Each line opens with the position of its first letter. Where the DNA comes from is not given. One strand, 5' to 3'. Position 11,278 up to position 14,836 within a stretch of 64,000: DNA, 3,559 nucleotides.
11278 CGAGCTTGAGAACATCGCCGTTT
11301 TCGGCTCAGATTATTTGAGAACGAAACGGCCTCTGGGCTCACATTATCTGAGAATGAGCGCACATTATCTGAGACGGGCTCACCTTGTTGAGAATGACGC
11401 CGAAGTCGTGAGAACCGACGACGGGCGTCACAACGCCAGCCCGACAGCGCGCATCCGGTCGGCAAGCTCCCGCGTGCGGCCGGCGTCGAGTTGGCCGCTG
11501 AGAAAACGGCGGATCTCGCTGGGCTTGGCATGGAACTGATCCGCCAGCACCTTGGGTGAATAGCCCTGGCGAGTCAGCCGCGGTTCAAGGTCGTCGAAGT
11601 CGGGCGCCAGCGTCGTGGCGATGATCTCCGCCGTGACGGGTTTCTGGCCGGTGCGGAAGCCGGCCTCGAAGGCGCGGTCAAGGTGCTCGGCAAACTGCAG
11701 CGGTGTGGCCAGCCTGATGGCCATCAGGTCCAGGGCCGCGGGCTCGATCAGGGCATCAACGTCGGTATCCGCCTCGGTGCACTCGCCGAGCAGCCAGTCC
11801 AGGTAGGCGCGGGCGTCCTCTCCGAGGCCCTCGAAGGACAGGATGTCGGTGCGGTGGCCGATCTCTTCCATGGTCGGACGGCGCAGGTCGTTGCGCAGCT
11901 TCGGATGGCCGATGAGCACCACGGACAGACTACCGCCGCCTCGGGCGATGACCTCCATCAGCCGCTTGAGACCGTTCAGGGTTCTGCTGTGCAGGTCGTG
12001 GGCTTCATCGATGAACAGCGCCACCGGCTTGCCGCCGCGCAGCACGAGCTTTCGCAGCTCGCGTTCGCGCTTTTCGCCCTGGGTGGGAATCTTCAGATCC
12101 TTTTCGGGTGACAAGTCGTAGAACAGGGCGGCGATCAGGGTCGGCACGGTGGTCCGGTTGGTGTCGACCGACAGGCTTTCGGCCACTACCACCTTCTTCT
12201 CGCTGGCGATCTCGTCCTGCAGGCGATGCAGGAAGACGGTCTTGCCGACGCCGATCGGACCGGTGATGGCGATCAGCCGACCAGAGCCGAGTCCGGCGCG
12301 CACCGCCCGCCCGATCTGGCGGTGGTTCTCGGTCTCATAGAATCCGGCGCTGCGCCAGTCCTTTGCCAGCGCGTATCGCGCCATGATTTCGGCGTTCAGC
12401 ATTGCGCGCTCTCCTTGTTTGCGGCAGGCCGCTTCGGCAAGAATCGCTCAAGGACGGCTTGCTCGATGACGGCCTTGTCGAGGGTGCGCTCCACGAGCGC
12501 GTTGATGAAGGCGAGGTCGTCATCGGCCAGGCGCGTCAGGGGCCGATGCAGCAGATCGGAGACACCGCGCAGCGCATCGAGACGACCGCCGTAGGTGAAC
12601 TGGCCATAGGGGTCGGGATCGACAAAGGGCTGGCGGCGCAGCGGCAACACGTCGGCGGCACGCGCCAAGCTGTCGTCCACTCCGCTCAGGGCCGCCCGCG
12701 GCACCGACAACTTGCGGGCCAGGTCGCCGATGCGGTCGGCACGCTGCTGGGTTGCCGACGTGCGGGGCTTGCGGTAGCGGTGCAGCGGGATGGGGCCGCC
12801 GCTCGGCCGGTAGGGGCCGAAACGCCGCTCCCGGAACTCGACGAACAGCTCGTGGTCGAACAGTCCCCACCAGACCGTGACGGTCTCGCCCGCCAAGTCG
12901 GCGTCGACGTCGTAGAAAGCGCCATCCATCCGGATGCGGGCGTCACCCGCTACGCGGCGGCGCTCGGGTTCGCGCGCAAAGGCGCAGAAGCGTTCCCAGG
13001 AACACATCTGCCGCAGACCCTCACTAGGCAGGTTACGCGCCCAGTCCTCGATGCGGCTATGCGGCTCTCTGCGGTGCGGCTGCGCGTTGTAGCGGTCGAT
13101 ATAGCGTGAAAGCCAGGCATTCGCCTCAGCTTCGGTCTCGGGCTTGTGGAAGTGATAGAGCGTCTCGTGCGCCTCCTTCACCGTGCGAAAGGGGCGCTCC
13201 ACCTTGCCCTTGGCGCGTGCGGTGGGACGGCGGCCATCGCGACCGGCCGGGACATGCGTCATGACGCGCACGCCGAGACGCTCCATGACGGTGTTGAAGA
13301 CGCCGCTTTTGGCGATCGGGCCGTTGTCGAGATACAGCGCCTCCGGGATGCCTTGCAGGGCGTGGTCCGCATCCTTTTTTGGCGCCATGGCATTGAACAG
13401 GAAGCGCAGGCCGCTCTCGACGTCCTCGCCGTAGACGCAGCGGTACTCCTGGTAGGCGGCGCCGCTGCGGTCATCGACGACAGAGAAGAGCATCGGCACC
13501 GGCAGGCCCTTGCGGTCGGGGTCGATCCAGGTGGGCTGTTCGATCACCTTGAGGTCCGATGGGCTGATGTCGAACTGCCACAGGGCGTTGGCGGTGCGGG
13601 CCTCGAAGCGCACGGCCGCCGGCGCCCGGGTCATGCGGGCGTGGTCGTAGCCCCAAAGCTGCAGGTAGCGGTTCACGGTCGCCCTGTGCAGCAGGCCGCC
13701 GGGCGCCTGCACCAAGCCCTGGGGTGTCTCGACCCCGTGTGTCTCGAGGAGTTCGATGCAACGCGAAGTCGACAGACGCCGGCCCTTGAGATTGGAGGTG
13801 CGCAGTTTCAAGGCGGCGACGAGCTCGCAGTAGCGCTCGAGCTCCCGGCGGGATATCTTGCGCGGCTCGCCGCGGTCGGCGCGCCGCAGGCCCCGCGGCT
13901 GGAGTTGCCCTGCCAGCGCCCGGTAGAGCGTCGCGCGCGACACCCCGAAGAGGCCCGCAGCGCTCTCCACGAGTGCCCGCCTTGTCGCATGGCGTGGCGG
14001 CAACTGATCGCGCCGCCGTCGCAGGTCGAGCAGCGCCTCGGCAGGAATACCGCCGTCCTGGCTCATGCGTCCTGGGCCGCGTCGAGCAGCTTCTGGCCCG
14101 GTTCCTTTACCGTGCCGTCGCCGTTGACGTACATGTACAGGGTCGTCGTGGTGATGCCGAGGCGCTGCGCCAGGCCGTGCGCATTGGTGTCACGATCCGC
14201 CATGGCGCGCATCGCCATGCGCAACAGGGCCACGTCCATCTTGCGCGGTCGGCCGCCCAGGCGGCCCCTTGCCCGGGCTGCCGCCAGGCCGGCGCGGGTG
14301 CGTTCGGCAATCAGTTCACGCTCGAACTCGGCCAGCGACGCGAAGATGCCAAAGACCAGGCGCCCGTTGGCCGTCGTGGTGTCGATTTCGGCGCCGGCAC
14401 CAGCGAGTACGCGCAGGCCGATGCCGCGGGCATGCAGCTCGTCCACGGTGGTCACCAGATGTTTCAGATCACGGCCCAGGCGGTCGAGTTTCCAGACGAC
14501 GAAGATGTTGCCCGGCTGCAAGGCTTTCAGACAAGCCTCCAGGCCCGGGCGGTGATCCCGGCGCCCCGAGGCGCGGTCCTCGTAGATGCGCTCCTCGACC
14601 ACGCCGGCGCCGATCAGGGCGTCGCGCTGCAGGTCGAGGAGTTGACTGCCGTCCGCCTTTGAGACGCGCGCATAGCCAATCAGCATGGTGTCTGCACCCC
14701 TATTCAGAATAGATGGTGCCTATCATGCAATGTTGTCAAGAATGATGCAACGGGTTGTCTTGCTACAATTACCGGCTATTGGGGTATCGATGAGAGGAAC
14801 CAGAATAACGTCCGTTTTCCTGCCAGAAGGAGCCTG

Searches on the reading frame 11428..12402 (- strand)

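Call 93: search_protein_families(library=pfam, proteins=[window:11428-12402:-], max_evalue=0.001)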
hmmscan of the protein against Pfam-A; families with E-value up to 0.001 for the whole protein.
window:11428-12402:- (324 aa): 5 families
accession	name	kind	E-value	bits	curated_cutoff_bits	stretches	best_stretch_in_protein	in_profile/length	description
PF13401.12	AAA_22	-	4.5e-15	56.5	27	1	41-171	5-128/130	AAA domain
PF13191.12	AAA_16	-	1.4e-08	35.8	32.6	1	35-159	18-164/167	AAA ATPase domain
PF02367.23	TsaE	-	0.0003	21.2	26.6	0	24-70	4-50/128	Threonylcarbamoyl adenosine biosynthesis protein TsaE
PF00004.35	AAA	-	0.00036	21.4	21.2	1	46-151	3-94/131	ATPase family associated with various cellular activities (AAA)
PF25199.1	nSTAND_NTPase5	-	0.00068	19.9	34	0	39-143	39-113/145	Novel STAND NTPase 5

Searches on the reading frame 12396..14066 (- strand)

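Call 93: search_protein_families(library=pfam, proteins=[window:12396-14066:-], max_evalue=0.001)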
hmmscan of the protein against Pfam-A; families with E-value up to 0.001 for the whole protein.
window:12396-14066:- (556 aa): 2 families
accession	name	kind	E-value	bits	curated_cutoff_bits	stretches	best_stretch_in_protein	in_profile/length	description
PF12728.13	HTH_17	-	0.00021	22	27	1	34-79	5-46/51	Helix-turn-helix domain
PF22483.2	Mu-transpos_C_2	-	0.0007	19.7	27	0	366-398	10-42/73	Mu transposase, C-terminal domain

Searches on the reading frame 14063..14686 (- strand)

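Call 93: search_protein_families(library=pfam, proteins=[window:14063-14686:-], max_evalue=0.001)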
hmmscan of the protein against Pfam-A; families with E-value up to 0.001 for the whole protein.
window:14063-14686:- (207 aa): 1 family
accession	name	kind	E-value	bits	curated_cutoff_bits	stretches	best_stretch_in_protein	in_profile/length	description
PF00239.26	Resolvase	-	3e-43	147.8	23.3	1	3-142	2-144/145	Resolvase, N terminal domain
